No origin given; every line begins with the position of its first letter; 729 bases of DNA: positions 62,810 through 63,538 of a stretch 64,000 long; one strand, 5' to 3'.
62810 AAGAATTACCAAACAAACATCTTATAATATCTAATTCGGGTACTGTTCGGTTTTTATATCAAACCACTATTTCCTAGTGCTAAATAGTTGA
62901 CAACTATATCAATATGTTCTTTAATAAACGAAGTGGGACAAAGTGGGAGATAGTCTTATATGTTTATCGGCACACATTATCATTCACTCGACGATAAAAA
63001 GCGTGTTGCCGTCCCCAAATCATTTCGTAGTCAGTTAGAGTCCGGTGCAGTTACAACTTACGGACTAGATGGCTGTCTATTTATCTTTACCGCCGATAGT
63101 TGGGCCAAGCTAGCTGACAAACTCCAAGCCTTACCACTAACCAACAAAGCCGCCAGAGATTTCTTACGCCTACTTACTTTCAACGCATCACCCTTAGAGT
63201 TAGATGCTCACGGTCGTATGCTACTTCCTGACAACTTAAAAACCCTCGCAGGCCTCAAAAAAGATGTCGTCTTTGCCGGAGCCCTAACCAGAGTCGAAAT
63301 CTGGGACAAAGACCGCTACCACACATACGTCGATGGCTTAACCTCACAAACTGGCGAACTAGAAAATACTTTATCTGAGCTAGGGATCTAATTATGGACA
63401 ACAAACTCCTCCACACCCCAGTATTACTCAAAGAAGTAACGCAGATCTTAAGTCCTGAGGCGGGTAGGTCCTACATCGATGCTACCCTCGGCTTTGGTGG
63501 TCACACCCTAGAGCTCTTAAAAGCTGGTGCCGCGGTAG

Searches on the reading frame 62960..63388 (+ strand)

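Call 40: search_protein_families(library=pfam, proteins=[window:62960-63388:+], max_evalue=0.001)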
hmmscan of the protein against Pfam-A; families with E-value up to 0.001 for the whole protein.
window:62960-63388:+ (143 aa): 1 family
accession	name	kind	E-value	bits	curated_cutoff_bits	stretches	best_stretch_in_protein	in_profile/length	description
PF02381.23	MraZ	-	2.7e-31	107.8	23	2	1-70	1-71/72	MraZ protein, putative antitoxin-like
